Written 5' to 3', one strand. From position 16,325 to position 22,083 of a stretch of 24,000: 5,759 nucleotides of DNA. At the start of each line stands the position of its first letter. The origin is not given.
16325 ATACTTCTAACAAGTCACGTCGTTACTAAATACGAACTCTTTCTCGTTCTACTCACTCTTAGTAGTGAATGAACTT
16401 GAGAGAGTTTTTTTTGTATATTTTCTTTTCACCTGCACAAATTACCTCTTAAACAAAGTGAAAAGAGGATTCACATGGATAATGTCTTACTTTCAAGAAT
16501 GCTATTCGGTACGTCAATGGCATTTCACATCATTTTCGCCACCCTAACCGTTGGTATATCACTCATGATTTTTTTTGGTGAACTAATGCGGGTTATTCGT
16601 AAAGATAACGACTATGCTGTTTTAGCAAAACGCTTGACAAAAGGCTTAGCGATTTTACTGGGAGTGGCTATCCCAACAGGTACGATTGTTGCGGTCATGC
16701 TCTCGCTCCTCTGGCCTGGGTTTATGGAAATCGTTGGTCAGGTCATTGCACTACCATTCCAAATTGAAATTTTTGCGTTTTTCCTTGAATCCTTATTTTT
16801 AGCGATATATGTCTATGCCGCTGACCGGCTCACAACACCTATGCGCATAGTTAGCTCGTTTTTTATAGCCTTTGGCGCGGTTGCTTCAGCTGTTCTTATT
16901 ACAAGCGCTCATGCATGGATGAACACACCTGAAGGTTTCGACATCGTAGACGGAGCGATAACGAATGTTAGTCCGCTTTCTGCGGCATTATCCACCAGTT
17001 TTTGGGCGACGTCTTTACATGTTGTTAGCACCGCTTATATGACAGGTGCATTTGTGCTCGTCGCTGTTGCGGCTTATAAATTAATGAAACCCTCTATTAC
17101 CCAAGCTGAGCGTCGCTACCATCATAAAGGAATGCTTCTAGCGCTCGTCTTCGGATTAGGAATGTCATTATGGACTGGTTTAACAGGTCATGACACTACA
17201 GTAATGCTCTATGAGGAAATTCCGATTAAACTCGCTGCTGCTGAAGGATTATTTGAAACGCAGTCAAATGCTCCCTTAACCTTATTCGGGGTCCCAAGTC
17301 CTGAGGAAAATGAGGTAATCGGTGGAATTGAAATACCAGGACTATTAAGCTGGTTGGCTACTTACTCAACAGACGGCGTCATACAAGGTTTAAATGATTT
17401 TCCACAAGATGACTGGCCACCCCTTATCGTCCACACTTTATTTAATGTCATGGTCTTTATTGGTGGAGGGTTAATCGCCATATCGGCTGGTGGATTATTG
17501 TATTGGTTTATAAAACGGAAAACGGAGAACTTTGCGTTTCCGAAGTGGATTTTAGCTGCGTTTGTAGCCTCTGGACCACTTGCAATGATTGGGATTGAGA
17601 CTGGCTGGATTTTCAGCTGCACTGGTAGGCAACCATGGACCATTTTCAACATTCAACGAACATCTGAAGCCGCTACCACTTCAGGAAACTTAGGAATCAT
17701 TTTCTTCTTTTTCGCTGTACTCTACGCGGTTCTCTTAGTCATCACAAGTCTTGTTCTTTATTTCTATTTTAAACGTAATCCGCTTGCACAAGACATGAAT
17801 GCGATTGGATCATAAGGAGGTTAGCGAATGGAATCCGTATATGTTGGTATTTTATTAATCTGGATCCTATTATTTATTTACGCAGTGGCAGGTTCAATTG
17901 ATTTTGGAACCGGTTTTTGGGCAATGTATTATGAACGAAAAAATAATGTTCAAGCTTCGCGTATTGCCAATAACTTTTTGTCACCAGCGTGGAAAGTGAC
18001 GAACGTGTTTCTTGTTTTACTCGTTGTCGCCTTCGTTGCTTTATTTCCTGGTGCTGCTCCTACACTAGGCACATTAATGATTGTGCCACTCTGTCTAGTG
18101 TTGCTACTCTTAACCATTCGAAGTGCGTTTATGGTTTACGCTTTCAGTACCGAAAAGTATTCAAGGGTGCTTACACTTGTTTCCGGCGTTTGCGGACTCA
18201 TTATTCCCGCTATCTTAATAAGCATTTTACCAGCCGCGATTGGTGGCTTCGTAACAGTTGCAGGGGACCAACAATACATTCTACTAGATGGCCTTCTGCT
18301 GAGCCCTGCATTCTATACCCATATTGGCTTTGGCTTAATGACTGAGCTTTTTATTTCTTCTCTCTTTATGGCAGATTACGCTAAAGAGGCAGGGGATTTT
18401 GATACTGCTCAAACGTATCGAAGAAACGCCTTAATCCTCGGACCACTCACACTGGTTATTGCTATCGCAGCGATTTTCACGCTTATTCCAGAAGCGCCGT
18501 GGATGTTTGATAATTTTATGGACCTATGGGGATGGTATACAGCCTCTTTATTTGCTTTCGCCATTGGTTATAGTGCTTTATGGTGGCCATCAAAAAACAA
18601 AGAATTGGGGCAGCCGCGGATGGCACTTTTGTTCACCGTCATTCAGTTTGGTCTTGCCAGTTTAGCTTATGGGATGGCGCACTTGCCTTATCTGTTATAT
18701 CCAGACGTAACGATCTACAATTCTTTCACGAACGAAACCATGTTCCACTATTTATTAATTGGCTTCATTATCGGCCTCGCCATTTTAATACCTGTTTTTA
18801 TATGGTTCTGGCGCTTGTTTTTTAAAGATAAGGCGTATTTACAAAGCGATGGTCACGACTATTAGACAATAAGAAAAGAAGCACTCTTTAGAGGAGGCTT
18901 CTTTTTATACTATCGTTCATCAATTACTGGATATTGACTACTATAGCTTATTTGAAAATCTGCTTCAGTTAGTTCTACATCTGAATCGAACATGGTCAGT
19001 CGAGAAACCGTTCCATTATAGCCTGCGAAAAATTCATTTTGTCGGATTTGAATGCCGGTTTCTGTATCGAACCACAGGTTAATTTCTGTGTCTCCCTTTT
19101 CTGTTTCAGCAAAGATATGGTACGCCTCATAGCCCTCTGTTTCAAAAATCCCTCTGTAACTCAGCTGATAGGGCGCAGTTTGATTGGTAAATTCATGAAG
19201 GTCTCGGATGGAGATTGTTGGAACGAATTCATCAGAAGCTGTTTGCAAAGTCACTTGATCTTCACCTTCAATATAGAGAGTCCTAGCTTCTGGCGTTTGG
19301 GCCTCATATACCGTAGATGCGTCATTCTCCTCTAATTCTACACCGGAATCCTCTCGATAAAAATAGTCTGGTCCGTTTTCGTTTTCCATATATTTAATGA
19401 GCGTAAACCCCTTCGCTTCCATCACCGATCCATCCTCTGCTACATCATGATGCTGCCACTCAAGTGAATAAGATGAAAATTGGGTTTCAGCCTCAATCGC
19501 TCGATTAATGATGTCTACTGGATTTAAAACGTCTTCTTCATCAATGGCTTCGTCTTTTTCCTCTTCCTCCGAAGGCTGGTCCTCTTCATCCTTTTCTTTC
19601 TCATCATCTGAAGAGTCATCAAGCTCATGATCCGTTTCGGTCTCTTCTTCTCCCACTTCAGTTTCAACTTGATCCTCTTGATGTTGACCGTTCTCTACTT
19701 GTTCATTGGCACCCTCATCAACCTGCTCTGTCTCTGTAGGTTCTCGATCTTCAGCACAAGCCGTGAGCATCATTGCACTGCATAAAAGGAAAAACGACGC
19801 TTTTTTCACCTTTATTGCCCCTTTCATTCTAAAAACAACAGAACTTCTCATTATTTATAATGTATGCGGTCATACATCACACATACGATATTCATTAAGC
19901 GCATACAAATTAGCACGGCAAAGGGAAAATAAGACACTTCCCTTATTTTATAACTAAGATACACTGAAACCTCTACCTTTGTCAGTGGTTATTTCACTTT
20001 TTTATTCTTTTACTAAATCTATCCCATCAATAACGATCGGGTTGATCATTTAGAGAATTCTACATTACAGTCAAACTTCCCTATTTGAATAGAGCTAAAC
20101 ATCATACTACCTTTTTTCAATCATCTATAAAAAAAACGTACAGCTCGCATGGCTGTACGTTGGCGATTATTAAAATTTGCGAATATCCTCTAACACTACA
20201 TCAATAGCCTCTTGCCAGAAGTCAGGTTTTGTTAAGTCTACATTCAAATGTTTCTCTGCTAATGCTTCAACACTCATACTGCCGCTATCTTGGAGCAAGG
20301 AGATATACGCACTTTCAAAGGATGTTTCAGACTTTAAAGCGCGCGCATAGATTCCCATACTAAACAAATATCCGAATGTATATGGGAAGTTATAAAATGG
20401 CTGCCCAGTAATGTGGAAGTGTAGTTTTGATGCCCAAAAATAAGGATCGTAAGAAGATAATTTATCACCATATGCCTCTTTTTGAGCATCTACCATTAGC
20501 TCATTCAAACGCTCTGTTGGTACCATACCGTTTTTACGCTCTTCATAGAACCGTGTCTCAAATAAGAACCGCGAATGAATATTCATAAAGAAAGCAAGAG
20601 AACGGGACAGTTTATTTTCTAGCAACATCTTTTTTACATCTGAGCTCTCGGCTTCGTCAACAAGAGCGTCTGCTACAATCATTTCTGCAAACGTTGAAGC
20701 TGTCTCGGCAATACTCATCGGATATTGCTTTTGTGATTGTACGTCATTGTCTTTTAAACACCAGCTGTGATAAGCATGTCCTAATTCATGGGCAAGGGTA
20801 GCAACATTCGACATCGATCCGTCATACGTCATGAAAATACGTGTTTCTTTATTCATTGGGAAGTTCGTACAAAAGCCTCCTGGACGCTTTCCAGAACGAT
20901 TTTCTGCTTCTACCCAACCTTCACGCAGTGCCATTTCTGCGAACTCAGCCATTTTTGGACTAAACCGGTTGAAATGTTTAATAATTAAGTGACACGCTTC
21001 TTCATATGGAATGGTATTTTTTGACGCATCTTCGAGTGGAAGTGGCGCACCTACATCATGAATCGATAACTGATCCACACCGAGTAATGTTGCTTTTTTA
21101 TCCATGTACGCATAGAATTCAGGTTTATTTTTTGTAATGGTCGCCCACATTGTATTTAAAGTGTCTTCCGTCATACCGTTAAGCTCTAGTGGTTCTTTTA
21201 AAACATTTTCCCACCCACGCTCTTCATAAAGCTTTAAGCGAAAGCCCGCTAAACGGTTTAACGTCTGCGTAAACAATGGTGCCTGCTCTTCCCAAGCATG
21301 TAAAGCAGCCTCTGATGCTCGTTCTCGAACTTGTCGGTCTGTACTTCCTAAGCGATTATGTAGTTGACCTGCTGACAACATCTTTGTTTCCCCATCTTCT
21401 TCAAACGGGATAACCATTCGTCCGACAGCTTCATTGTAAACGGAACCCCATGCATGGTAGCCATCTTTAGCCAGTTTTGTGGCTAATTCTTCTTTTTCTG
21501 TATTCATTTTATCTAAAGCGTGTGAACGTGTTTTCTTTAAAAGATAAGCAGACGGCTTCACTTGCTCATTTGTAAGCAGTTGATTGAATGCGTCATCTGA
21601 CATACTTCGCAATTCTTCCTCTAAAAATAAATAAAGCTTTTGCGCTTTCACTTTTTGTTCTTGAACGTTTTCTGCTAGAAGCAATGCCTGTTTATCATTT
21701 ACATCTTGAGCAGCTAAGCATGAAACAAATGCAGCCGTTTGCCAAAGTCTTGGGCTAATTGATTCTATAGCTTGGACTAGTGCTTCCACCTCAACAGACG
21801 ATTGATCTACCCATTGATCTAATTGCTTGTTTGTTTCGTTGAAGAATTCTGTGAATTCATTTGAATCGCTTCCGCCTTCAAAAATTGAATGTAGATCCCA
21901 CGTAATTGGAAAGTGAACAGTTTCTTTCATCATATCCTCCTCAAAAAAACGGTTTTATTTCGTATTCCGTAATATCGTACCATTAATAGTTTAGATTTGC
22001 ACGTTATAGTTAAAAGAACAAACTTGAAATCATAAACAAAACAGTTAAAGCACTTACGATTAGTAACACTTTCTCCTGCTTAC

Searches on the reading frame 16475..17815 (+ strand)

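Call 89: search_protein_families(library=pfam, proteins=[window:16475-17815:+], max_evalue=0.00001)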
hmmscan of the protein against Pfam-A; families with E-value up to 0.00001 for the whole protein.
window:16475-17815:+ (446 aa): 1 family
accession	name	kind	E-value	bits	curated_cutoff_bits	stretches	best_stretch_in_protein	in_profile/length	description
PF01654.22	Cyt_bd_oxida_I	-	6.6e-120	400.9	26.2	1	6-436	1-418/418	Cytochrome bd terminal oxidase subunit I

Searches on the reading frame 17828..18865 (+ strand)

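Call 89: search_protein_families(library=pfam, proteins=[window:17828-18865:+], max_evalue=0.00001)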
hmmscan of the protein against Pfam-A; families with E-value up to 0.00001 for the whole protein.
window:17828-18865:+ (345 aa): 1 family
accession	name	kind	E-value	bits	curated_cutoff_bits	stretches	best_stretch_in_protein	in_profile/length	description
PF02322.20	Cyt_bd_oxida_II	-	6.4e-46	157.5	35.6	1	6-331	4-302/302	Cytochrome bd terminal oxidase subunit II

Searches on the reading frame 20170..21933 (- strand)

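Call 89: search_protein_families(library=pfam, proteins=[window:20170-21933:-], max_evalue=0.00001)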
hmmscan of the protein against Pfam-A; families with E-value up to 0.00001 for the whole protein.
window:20170-21933:- (587 aa): 2 families
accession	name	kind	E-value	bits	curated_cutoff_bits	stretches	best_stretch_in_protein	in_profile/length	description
PF01432.26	Peptidase_M3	-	2.5e-29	103.4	27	1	197-577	5-455/457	Peptidase family M3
PF08439.15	Peptidase_M3_N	-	2.2e-08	34.7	25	1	107-173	1-68/70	Oligopeptidase F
